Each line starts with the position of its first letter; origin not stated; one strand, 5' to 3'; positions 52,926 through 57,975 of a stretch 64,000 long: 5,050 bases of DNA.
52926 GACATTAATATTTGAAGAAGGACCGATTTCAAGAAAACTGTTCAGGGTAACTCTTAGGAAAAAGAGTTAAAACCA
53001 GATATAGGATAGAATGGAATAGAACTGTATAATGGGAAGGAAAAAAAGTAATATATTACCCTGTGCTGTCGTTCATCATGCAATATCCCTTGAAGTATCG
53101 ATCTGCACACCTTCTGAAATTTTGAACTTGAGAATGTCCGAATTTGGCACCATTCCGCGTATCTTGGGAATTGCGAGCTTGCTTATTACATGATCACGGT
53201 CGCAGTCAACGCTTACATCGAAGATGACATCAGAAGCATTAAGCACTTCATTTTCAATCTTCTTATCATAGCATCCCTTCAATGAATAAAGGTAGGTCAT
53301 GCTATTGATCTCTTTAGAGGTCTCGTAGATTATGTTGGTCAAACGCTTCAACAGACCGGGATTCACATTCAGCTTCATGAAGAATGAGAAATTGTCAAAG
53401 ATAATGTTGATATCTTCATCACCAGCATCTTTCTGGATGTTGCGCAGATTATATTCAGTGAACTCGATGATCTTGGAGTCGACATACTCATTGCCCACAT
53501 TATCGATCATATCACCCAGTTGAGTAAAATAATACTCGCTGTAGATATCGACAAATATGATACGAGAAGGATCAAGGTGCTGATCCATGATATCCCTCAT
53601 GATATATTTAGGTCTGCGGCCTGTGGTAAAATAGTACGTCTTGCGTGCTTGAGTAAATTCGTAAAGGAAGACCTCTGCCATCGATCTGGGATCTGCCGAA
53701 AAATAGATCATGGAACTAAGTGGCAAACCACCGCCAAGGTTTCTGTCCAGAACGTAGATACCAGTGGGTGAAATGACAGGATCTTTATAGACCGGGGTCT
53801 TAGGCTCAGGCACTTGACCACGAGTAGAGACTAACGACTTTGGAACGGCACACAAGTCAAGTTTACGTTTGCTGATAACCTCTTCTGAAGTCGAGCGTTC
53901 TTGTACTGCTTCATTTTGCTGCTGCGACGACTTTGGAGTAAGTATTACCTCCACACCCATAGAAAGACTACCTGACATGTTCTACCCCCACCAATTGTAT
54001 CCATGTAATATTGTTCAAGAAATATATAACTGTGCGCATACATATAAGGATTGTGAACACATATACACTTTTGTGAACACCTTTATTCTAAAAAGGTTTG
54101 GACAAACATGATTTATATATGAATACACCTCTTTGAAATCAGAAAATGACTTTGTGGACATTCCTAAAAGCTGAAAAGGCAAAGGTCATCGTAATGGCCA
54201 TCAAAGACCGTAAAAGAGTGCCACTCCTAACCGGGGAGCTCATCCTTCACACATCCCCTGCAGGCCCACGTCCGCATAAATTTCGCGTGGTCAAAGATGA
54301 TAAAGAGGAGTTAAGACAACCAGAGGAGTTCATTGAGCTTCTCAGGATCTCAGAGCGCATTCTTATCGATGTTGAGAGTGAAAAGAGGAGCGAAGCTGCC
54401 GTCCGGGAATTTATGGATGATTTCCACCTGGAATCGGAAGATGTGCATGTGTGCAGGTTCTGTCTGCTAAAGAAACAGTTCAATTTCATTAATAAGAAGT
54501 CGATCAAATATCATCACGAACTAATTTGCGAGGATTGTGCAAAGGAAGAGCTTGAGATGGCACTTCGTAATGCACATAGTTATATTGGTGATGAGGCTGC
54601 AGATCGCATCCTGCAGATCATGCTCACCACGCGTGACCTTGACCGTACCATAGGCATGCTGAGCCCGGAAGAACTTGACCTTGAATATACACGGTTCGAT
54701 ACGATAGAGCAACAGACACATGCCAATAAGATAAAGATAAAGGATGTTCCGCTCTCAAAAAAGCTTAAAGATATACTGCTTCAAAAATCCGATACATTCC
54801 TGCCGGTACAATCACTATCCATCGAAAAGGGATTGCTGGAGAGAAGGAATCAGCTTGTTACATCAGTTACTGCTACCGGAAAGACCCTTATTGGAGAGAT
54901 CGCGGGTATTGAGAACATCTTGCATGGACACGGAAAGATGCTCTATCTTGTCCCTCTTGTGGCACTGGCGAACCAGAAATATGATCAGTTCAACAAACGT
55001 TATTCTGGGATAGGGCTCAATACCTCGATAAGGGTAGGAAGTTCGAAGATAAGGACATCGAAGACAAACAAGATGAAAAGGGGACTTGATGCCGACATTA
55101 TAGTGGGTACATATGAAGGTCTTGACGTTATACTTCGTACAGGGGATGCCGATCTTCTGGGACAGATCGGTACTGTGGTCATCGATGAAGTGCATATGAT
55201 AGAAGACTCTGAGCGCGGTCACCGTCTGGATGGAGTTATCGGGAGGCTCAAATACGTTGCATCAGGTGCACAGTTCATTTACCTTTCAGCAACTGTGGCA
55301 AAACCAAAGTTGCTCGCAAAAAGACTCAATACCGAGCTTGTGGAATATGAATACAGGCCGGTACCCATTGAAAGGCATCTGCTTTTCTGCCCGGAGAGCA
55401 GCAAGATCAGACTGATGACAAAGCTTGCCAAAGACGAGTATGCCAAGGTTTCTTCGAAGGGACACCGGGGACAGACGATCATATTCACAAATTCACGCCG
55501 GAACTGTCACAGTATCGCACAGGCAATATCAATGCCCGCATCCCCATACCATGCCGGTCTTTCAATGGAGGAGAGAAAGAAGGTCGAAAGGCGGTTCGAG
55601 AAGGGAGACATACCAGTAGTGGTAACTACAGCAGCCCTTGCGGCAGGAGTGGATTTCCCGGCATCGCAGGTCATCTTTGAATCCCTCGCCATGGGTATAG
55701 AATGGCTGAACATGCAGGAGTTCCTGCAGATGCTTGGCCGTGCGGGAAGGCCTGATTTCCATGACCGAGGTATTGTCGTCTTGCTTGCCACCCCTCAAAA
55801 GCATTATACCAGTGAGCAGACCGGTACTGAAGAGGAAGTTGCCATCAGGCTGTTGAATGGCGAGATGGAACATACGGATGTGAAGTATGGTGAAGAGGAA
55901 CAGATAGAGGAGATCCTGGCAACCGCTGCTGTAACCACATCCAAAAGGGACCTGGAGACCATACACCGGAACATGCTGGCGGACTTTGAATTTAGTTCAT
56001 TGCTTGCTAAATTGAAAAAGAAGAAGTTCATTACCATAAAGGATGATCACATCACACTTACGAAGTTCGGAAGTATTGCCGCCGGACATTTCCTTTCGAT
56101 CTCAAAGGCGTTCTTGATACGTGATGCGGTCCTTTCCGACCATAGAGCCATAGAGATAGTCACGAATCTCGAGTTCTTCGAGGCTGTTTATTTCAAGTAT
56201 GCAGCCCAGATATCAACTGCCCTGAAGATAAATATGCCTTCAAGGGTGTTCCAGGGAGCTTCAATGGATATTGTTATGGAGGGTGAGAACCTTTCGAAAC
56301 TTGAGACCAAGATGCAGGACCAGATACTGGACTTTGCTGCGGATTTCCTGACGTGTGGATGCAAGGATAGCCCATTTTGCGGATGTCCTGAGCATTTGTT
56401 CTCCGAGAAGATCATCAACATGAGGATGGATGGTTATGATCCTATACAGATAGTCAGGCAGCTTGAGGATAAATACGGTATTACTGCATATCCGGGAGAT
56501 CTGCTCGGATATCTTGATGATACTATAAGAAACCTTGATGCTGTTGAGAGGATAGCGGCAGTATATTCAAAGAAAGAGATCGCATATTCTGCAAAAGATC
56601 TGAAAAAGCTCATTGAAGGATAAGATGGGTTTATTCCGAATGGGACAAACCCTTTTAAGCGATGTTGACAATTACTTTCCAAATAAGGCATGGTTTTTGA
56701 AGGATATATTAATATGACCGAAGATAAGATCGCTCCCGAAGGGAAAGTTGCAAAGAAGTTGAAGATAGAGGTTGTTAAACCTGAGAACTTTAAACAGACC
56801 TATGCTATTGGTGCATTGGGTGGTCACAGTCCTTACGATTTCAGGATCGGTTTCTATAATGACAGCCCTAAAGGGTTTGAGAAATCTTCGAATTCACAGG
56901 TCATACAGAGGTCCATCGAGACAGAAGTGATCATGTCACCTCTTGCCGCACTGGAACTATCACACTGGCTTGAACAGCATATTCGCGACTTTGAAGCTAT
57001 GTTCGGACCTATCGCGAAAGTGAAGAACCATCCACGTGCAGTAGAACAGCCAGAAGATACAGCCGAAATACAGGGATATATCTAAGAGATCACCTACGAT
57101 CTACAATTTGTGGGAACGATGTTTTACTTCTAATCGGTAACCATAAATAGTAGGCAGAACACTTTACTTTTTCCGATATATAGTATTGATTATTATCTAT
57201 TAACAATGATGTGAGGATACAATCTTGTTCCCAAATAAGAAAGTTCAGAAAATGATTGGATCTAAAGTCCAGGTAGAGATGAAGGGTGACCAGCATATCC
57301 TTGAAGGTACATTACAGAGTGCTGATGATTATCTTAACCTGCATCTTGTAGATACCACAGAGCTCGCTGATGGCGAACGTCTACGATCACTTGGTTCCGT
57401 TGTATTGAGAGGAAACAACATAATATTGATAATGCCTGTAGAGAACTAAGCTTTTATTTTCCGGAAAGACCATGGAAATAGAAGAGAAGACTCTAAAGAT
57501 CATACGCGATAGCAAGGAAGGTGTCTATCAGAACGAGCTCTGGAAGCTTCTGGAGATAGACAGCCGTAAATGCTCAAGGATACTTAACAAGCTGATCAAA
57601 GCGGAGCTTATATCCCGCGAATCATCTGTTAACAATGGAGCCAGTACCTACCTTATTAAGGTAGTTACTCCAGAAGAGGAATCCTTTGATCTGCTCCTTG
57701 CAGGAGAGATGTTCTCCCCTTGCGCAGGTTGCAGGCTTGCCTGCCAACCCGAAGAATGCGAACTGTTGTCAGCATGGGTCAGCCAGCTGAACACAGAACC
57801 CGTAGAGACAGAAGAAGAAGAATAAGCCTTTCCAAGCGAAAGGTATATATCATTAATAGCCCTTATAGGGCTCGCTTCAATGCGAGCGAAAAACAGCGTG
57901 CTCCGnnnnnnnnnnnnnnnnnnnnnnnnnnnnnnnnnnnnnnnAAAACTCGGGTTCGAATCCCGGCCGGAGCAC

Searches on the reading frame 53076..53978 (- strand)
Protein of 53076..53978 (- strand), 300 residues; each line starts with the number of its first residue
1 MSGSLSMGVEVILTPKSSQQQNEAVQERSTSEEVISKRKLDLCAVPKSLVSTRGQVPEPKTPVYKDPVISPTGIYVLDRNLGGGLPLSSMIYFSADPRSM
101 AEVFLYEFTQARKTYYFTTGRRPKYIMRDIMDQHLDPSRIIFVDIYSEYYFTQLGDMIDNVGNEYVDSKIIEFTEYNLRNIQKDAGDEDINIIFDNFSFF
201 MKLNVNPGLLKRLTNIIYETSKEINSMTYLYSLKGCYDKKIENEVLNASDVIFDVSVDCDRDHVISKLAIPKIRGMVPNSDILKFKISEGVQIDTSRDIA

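Call 6: search_protein_families(library=pfam, proteins=[window:53076-53978:-])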
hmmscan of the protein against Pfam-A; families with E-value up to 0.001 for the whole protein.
window:53076-53978:- (300 aa): 1 family
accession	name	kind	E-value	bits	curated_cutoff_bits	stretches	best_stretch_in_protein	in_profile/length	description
PF23442.1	DUF7125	-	8.3e-24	84.3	29.1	2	72-136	6-69/207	Family of unknown function (DUF7125)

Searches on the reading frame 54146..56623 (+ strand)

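Call 6: search_protein_families(library=pfam, proteins=[window:54146-56623:+])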
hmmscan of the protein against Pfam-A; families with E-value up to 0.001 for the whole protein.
window:54146-56623:+ (825 aa): 4 families
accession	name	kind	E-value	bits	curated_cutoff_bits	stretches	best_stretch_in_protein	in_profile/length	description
PF19131.5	DUF5814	-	6.3e-59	198.3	25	1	676-822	1-147/148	Family of unknown function (DUF5814)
PF00270.35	DEAD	-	2.6e-29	102.5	26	1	220-385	2-161/167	DEAD/DEAH box helicase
PF00271.37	Helicase_C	-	6.6e-18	65.4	23.5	1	437-536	11-109/110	Helicase conserved C-terminal domain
PF04851.21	ResIII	-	3.1e-09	37.4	22.5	1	232-384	22-162/164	Type III restriction enzyme, res subunit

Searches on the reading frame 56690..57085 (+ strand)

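Call 74: search_protein_families(library=pfam, proteins=[window:56690-57085:+], max_evalue=0.01)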
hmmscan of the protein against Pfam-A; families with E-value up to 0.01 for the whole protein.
window:56690-57085:+ (131 aa): 1 family
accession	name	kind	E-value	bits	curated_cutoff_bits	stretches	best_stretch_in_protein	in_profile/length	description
PF11950.13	DUF3467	-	6e-20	71.5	25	1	12-109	3-91/92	Protein of unknown function (DUF3467)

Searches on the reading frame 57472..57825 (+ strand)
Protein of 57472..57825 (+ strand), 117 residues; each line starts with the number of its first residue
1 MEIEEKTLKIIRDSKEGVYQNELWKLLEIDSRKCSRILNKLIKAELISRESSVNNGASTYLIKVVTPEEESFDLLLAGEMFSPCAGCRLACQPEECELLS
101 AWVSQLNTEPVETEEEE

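Call 74: search_protein_families(library=pfam, proteins=[window:57472-57825:+], max_evalue=0.01)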
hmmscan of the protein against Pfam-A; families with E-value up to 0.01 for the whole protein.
window:57472-57825:+ (117 aa): 5 families
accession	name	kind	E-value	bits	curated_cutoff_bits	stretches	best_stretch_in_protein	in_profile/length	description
PF04182.18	B-block_TFIIIC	-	1.1e-06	29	22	1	15-62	16-65/73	B-block binding subunit of TFIIIC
PF01047.28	MarR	-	7.3e-06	26.2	24.6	1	8-55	9-55/59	MarR family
PF12802.13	MarR_2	-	0.0011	19.6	27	1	11-54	14-57/61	MarR family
PF21984.2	DnaD_N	-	0.0031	18.1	27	1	21-56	39-74/101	DnaD N-terminal domain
PF02002.24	TFIIE_alpha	-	0.0071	16.6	22.9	1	16-60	26-70/105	TFIIE alpha subunit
